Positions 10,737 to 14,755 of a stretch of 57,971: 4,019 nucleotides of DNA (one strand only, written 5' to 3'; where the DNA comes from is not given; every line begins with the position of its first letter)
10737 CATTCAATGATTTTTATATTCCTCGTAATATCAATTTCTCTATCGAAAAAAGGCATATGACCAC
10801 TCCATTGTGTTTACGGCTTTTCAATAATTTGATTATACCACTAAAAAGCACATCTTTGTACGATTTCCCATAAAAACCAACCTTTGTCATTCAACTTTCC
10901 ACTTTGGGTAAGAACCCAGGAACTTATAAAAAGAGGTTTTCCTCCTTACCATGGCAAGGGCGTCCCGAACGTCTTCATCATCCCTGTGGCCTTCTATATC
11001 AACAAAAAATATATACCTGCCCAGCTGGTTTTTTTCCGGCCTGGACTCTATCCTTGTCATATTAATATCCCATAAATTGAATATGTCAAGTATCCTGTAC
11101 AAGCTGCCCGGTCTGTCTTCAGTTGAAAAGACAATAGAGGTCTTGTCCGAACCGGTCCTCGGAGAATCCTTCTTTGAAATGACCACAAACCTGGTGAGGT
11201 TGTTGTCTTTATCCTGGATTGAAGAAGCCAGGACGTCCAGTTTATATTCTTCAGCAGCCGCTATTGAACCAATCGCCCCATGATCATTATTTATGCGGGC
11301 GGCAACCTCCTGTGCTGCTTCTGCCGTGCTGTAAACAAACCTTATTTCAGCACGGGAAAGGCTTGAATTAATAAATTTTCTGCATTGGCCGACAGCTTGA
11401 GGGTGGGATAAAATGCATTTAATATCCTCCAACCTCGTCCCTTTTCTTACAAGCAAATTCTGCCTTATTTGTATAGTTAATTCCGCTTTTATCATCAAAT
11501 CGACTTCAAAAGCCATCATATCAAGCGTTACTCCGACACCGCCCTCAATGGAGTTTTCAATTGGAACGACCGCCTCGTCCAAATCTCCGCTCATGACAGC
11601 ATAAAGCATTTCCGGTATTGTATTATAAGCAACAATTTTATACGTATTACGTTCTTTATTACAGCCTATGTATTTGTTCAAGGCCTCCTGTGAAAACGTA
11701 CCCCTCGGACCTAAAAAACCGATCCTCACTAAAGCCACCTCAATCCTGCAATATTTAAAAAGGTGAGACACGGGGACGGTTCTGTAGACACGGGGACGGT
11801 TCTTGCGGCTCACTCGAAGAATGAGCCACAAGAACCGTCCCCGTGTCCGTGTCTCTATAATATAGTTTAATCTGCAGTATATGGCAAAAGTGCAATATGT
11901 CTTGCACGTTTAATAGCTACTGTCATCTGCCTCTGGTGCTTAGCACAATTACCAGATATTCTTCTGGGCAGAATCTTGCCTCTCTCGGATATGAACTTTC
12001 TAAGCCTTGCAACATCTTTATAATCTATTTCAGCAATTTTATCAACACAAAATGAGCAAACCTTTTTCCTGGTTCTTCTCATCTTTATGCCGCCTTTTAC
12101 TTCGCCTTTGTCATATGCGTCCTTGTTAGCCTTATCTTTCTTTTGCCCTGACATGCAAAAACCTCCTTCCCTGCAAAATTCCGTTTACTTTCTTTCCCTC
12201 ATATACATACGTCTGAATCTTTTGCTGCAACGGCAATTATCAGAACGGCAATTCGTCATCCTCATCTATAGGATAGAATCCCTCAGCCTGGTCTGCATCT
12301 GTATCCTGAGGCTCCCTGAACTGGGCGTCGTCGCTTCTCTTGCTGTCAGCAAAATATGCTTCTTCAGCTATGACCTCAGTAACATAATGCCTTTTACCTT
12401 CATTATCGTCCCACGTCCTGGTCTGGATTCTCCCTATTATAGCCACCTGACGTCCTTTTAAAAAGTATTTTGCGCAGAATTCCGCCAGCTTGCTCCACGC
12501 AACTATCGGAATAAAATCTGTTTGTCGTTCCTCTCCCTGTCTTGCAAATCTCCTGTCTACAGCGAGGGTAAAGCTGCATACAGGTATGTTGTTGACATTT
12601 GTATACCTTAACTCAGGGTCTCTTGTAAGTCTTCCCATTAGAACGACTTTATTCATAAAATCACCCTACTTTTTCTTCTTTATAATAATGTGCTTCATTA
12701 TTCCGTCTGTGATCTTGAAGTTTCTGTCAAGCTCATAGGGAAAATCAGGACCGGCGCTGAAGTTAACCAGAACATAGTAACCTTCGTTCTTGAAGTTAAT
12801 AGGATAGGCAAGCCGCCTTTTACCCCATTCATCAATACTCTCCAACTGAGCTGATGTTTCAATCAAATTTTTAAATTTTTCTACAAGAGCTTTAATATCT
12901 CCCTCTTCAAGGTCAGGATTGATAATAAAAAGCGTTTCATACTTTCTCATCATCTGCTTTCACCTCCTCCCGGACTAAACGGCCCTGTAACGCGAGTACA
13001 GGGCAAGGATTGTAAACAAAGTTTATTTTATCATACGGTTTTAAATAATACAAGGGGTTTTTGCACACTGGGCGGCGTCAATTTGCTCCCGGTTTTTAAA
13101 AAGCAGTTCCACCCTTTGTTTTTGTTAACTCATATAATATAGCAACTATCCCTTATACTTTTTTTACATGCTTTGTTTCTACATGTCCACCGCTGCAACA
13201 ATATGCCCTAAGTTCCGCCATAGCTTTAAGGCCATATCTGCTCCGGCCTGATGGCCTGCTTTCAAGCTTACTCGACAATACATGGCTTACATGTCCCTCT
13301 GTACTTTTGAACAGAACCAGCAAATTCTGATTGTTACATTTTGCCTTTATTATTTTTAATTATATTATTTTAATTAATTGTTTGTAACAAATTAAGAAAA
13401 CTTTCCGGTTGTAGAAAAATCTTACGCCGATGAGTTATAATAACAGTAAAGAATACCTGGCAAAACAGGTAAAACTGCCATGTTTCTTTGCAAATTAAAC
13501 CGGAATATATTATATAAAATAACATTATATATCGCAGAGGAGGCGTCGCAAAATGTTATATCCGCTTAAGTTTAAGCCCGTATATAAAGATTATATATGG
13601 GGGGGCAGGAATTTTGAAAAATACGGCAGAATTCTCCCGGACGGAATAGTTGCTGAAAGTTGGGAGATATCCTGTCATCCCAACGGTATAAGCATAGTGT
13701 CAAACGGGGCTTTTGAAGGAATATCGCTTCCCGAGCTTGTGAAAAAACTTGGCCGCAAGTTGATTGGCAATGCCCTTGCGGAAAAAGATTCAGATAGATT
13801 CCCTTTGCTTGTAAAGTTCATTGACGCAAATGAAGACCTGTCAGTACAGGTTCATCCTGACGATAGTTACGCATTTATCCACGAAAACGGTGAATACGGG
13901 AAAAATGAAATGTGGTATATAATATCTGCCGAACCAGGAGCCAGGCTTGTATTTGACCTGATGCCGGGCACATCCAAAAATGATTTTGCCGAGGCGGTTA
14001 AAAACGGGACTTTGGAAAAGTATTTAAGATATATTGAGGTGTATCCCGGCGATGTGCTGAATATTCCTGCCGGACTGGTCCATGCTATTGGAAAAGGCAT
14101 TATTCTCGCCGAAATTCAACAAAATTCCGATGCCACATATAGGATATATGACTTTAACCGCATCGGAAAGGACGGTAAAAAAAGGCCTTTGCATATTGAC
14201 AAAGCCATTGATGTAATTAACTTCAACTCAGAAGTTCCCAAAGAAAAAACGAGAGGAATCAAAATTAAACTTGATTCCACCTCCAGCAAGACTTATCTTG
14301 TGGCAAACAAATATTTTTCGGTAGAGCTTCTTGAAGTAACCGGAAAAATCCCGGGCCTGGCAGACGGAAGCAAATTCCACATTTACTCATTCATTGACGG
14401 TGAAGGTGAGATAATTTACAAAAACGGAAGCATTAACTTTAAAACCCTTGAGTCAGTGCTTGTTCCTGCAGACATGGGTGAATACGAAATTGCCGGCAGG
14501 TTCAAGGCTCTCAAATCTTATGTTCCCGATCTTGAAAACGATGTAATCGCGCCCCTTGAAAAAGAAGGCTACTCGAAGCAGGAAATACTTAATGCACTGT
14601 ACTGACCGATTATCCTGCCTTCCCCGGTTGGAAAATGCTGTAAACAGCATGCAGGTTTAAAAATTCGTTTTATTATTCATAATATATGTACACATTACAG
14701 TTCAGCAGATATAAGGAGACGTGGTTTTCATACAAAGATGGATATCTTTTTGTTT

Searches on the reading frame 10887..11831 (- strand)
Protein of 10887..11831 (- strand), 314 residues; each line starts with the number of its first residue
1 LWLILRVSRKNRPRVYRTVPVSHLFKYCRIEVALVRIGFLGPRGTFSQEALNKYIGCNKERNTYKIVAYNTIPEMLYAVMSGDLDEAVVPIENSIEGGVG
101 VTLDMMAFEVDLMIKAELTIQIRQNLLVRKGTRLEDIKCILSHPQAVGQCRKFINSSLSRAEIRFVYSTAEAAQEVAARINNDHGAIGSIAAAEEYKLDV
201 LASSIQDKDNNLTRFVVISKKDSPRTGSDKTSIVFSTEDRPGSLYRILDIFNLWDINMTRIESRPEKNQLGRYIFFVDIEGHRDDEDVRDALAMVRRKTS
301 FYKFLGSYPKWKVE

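Call 60: search_protein_families(library=pfam, proteins=[window:10887-11831:-], max_evalue=0.00001)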
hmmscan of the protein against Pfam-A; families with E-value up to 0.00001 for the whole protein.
window:10887-11831:- (314 aa): 2 families
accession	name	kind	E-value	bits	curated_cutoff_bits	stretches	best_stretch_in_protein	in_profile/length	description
PF00800.23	PDT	-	2.5e-60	203.8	25.2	1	37-222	1-180/181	Prephenate dehydratase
PF01842.31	ACT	-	3.3e-10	40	27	1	231-292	1-61/66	ACT domain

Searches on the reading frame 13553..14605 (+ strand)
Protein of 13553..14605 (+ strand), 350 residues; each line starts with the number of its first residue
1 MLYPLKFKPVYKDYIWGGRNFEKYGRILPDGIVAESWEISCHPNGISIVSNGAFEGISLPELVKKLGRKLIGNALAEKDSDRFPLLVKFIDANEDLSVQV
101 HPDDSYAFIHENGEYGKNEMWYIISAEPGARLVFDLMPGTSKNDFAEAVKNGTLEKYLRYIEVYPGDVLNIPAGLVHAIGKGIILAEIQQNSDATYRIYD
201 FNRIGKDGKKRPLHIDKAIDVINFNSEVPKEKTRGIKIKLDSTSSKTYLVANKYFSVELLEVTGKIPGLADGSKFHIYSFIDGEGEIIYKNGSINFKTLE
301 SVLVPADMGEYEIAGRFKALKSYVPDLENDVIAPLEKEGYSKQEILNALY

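Call 60: search_protein_families(library=pfam, proteins=[window:13553-14605:+], max_evalue=0.00001)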
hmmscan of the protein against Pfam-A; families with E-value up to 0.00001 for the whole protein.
window:13553-14605:+ (350 aa): 2 families
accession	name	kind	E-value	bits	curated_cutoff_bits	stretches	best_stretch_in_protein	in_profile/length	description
PF20511.4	PMI_typeI_cat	-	9e-14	52.2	22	1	6-107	3-107/143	Phosphomannose isomerase type I, catalytic domain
PF21621.3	MPI_cupin_dom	-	6.7e-13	48.9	27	1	246-324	3-79/79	Mannose-6-phosphate isomerase, cupin domain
